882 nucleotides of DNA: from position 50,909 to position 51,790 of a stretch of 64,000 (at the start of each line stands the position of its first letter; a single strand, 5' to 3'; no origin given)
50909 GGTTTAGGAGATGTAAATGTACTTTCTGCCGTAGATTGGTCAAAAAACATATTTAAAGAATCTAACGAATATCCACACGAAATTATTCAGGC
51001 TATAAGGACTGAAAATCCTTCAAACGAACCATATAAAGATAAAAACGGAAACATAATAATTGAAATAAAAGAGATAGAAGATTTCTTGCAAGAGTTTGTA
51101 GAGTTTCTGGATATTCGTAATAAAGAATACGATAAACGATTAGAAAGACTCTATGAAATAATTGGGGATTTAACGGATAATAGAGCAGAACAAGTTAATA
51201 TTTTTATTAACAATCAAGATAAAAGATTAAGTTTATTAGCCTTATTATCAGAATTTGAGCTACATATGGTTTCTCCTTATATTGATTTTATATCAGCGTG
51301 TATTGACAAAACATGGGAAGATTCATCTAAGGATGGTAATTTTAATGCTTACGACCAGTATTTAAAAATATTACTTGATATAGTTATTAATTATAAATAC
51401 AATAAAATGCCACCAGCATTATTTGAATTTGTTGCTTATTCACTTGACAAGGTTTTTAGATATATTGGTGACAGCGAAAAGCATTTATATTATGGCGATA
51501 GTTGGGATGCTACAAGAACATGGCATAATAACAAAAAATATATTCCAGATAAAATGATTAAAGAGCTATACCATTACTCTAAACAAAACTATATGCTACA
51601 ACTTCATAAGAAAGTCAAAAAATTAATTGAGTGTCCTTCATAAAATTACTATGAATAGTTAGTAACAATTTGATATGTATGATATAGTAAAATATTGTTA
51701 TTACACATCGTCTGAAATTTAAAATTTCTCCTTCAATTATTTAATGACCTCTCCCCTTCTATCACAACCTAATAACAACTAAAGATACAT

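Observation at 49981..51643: Stand-alone SIR2-like gene with non-SLOG helical C-domain behind a consensus promoter and ~250-nt leader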

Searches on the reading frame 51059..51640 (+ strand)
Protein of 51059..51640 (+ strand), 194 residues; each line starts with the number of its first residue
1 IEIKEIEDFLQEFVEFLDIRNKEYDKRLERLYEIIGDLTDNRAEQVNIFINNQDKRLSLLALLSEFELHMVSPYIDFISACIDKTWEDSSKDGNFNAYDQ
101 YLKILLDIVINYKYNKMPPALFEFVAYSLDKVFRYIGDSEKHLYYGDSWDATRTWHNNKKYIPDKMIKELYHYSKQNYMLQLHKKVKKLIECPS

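Call 29: search_solved_structures(query=A2, max_evalue=10)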
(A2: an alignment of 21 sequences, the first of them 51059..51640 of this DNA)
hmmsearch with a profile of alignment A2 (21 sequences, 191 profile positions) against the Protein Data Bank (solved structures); distinct sequences matched with E-value up to 10: 10.
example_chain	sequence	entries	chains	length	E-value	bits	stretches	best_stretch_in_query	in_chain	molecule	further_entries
5xjm_A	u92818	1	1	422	0.28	14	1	2-76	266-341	Type-2 angiotensin II receptor,Soluble cytochrome b562,Type-2 angiotensin II receptor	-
7c6a_A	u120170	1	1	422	0.29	14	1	2-76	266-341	Type-2 angiotensin II receptor,Soluble cytochrome b562,Type-2 angiotensin II receptor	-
9bwf_A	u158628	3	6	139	0.51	13.2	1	131-185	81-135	Cellulose oxidative enzyme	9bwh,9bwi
3gmi_A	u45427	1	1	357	0.9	12.4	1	5-44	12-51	UPF0348 protein MJ0951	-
3mx9_A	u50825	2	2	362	1.3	11.8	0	2-37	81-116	Protein scV3V2(G19S) | scV3V2(G19S)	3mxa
8h7c_A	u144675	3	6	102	1.5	11.6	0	3-40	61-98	De novo ferric enterobactin esterase Syn-F4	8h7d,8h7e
5j2l_B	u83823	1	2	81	1.5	11.6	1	3-50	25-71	protein design 2L4HC2_11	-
9ugr_A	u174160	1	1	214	5.9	9.7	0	3-40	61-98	Syn-F4-Link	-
8ipg_D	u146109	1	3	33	9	9.1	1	2-33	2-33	HP101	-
7udj_H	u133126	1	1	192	9.9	9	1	2-62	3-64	De novo designed helical repeat protein RPB_PEW3_R4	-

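Call 34: predict_structure(alignment_id=A2)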
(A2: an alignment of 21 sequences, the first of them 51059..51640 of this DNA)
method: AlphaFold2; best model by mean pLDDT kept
length: 194 residues; sequences in the alignment: 21
mean_pLDDT: 87.4   pTM: 0.80
mean pLDDT of the five models: 87.4, 86.5, 85.6, 84.6, 83.6
residues with pLDDT >= 90: 93; 70-90: 91; 50-70: 10; < 50: 0
segments of 3 or more residues with pLDDT < 50: none
pLDDT, mean of each block of 10 residues (from residue 1): 80 88 83 80 88 90 76 85 88 80 96 91 96 89 76 94 97 97 94 70
secondary structure, 60 per line:
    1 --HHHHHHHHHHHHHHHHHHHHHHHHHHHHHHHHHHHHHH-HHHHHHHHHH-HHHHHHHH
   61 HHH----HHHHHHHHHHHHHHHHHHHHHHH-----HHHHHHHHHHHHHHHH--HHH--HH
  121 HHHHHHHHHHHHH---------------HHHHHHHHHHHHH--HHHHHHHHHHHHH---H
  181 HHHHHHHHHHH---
elements in order: H3-40 H42-51 H53-63 H68-90 H96-111 H119-133 H149-161 H164-176 H180-191

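Call 36: fold_search(model_id=the predicted structure, library=pdb)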
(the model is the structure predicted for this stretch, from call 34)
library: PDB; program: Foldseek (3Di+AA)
matches with E <= 10: 453; with E <= 0.001: 0
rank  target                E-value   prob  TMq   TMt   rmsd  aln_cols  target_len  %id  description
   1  5h78_A                6.5e-02  0.97  0.36  0.36  14.0       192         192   14  Crystal structure of the PKA-DHR14 fusion protein (released 2017-06-28)
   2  8e0m_K                1.1e-01  0.94  0.33  0.37  12.5       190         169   13  Homotrimeric variant of tcTRP9, BGL15 (released 2023-04-12)
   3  5cwj                  1.6e-01  0.87  0.35  0.39   8.1       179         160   12  Crystal structure of de novo designed helical repeat protein DHR49 (released 2015-12-16)
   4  5cwn                  2.4e-01  0.91  0.42  0.39   7.9       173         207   12  Crystal structure of de novo designed helical repeat protein DHR71 (released 2015-12-16)
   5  8e0o_B                2.9e-01  0.94  0.46  0.45   9.7       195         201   11  Heterotrimeric variant of tcTRP9, hetBGL03-15-18 (released 2023-04-12)
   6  8e0m_G                3.2e-01  0.85  0.36  0.42  10.0       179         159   10  Homotrimeric variant of tcTRP9, BGL15 (released 2023-04-12)
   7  9og9                  3.4e-01  0.69  0.33  0.11   8.0       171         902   12  Cryo-EM structure of human full-length XPO1 (unliganded) (released 2025-11-26)
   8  8e0m_A                5.2e-01  0.72  0.34  0.39  10.5       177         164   11  Homotrimeric variant of tcTRP9, BGL15 (released 2023-04-12)
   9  8e12_C                5.7e-01  0.72  0.38  0.44   9.5       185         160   11  Homotrimeric variant of tcTRP9, BGL14 (released 2023-04-12)
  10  7ue2_A                5.7e-01  0.63  0.36  0.26  11.9       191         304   11  Crystal structure of designed helical repeat protein RPB_PLP3_R6 bound to PLPx6 peptide (released 2023-03-29)
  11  7sn8_D                5.7e-01  0.41  0.29  0.17  11.8       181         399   13  Cryo-EM structure of Drosophila Integrator cleavage module (IntS4-IntS9-IntS11) in complex with IP6 (released 2022-10-12)
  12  8fkx_SU               5.7e-01  0.16  0.22  0.10  16.7       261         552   11  Human nucleolar pre-60S ribosomal subunit (State E) (released 2023-07-12)
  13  8e0n_B                6.0e-01  0.89  0.46  0.50   5.5       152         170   10  Homotrimeric variant of tcTRP9, BGL18 (released 2023-04-12)
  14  6xr2_C                6.0e-01  0.80  0.42  0.46   6.4       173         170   12  Computationally designed right-handed alpha/alpha homotrimeric toroid with 3 repeats per subunit (released 2021-07-14)
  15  8e12_B                6.0e-01  0.66  0.37  0.41   9.5       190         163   10  Homotrimeric variant of tcTRP9, BGL14 (released 2023-04-12)
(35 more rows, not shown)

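Call 66: search_protein_representatives(alignment_id=A2)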
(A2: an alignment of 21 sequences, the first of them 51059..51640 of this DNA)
Query: 21 sequences, 191 profile positions. Proteins with E-value up to 0.001 (for the whole library): 235; up to 1e-10: 178; up to 1e-30: 47. The best 150 are listed.
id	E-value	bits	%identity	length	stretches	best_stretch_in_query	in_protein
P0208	5.4e-61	221.9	-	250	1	1-190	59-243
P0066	4.9e-59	215.5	-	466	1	1-189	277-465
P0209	1.7e-58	213.7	-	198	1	1-188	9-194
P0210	4.7e-55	202.5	-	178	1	13-188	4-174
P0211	2.3e-53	197.0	-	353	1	1-185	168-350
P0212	5.4e-53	195.8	-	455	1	1-189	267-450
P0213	6.3e-53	195.6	-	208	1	29-188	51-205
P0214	2.3e-52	193.8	-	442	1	1-188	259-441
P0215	1.4e-48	181.4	-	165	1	21-186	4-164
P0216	5.6e-48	179.4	-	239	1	1-187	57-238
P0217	6.9e-48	179.1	-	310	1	1-185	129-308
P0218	5.6e-46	172.9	-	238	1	1-184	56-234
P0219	1.4e-45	171.6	-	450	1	1-187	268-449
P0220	2.5e-44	167.5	-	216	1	1-184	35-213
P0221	9.3e-43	162.4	-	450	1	1-180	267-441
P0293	1.2e-22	96.8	-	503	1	1-176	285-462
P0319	3.8e-19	85.4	-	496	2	1-182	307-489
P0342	1.8e-16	76.6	-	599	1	30-189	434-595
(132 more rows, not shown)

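Call 67: search_protein_families(library=pfam, proteins=[P0342, P0293, P0319], max_evalue=0.001)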
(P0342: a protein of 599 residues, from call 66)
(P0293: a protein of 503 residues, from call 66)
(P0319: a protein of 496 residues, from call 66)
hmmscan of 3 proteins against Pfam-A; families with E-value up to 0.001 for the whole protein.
P0342 (599 aa): 3 families
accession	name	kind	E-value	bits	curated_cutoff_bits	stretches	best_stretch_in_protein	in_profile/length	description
PF18860.6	AbiJ_NTD3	-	1.9e-50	171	32.5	1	3-153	1-142/167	AbiJ N-terminal domain 3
PF00069.31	Pkinase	-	9.7e-32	110.8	31.7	1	181-375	9-196/263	Protein kinase domain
PF07714.23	PK_Tyr_Ser-Thr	-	5e-21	75.6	23.1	1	199-372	32-200/258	Protein tyrosine and serine/threonine kinase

P0293 (503 aa): 1 family
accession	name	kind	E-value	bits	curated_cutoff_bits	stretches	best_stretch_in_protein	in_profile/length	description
PF13289.12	SIR2_2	-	2e-19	70.5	24.5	1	149-273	3-131/141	SIR2-like domain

P0319 (496 aa): 1 family
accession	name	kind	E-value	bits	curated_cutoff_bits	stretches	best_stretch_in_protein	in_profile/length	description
PF13289.12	SIR2_2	-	2.7e-17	63.6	24.5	1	168-264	3-104/141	SIR2-like domain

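Call 70: find_encoding_contigs(protein=P0342, flank=6000, max_places=4)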
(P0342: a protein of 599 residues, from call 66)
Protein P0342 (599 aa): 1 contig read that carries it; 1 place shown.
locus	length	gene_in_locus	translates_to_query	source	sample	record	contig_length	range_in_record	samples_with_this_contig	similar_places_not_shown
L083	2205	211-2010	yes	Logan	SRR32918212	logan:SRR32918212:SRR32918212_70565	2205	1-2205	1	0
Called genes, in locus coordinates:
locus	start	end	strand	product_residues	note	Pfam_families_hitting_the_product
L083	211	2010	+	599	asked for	PF18860:AbiJ_NTD3, PF00069:Pkinase, PF07714:PK_Tyr_Ser-Thr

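Call 71: find_homologous_proteins(query=P0342, max_evalue=0.00001)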
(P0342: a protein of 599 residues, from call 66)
Query P0342 (599 aa): 2407 proteins with E <= 0.00001 among 8000 candidates; the best 120 are listed.
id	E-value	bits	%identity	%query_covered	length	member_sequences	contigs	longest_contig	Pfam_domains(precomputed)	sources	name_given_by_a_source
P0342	0.0e+0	1370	100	100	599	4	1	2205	PF07714.24,PF00069.32,PF18860.8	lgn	-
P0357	0.0e+0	1090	77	100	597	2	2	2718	PF07714.24,PF00069.32,PF18860.8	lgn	-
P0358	1.3e-276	937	67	99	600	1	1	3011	PF07714.24,PF00069.32,PF18860.8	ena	-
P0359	3.0e-238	810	62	100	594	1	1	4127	PF07714.24,PF00069.32,PF18860.8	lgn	-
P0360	6.4e-176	605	48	99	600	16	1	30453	PF07714.24,PF00069.32,PF18860.8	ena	-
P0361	3.3e-170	586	47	99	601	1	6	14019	PF07714.24,PF00069.32,PF18860.8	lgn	-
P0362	4.0e-169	582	72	58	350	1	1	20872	PF07714.24,PF00069.32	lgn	-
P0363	7.5e-169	581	48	98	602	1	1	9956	PF07714.24,PF00069.32,PF18860.8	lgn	-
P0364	2.8e-164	566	47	98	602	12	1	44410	PF07714.24,PF00069.32,PF18860.8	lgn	-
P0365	6.6e-157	542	45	98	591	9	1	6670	PF07714.24,PF00069.32,PF18860.8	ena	-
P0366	1.1e-72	264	40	63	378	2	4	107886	PF07714.24,PF00069.32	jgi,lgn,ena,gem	-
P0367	1.5e-69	253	47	46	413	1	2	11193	PF07714.24,PF00069.32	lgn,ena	-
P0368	2.0e-69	253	44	51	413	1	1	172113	PF07714.24,PF00069.32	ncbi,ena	-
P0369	2.1e-69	253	48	43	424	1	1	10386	PF07714.24,PF00069.32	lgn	-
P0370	8.2e-69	251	46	46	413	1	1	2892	PF07714.24,PF00069.32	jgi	jgi:serine/threonine protein kinase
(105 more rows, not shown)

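Call 73: find_encoding_contigs(protein=P0364, flank=8000, max_places=2)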
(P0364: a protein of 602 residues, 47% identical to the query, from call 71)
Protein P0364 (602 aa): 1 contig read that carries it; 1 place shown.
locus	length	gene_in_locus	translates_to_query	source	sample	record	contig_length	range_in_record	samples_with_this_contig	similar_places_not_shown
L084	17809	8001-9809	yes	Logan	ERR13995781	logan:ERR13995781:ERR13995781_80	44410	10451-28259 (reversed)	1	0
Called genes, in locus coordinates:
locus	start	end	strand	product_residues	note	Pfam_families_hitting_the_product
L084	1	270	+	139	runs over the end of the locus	-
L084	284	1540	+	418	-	PF01553:Acyltransferase (weak)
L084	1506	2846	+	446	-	PF01555:N6_N4_Mtase (faint), PF05958:tRNA_U5-meth_tr, PF02475:TRM5-TYW2_MTfase (faint), PF03602:Cons_hypoth95, PF05175:MTS (weak), PF09445:Methyltransf_15 (weak), PF13847:Methyltransf_31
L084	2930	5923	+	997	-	PF00149:Metallophos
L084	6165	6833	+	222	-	-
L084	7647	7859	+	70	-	-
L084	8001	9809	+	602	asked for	PF18860:AbiJ_NTD3, PF00069:Pkinase, PF07714:PK_Tyr_Ser-Thr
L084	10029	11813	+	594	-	PF07693:KAP_NTPase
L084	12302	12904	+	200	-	-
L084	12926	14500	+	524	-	-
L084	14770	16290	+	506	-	PF12161:HsdM_N, PF02384:N6_Mtase, PF01170:UPF0020 (weak)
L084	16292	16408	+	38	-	-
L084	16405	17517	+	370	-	PF01420:Methylase_S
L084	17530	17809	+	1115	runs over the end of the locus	PF13643:DUF4145 (weak), PF04313:HSDR_N (weak), PF00270:DEAD, PF04851:ResIII, PF18766:SWI2_SNF2, PF08463:EcoEI_R_C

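Call 83: fold_search(model_id=the predicted structure, library=viral)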
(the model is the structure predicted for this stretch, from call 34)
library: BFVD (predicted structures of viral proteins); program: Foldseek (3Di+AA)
matches with E <= 10: 198; with E <= 0.001: 0
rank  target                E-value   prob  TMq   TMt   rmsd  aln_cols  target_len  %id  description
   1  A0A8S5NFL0            2.9e-01  0.41  0.28  0.17  20.3       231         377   10  Minor tail protein [Myoviridae sp. ct0wg9]
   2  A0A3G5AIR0            2.9e-01  0.33  0.24  0.18  20.0       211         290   12  Syntaxin-2 isoform X3 [Sylvanvirus sp.]
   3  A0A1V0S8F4            4.8e-01  0.09  0.15  0.09  18.7       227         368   15  DUF4116 domain-containing protein [Catovirus CTV1]
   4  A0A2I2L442            7.0e-01  0.21  0.24  0.30   8.9       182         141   13  Tetratricopeptide repeat protein [Orpheovirus IHUMI-LCC2]
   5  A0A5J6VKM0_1          8.5e-01  0.20  0.28  0.09  10.4       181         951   14  Uncharacterized protein [Megaviridae environmental sample]
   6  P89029                9.4e-01  0.23  0.29  0.26  10.1       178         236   16  OPEP-2 protein [Orgyia pseudotsugata multicapsid polyhedrosis virus]
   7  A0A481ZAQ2            1.0e+00  0.35  0.35  0.33   8.5       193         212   13  MIF4G domain protein [Pithovirus LCPAC304]
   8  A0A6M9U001            1.0e+00  0.28  0.31  0.32  11.5       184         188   10  Uncharacterized protein [Drosophila-associated filamentous virus]
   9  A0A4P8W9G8            1.0e+00  0.10  0.18  0.13  25.3       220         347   14  (no name in the UniProt tables at hand)
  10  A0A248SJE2            1.1e+00  0.25  0.33  0.19   9.8       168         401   11  (no name in the UniProt tables at hand)
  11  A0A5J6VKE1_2          1.1e+00  0.12  0.23  0.08  17.5       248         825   11  Uncharacterized protein [Megaviridae environmental sample]
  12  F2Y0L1                1.2e+00  0.12  0.20  0.14  16.1       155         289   12  (no name in the UniProt tables at hand)
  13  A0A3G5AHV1            1.2e+00  0.11  0.22  0.19  15.4       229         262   16  Uncharacterized protein (Fragment) [Satyrvirus sp.]
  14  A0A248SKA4            1.3e+00  0.09  0.19  0.08  21.4       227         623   14  (no name in the UniProt tables at hand)
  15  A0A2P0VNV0            1.3e+00  0.09  0.19  0.14  15.2       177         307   12  Uncharacterized protein [Tetraselmis virus 1]
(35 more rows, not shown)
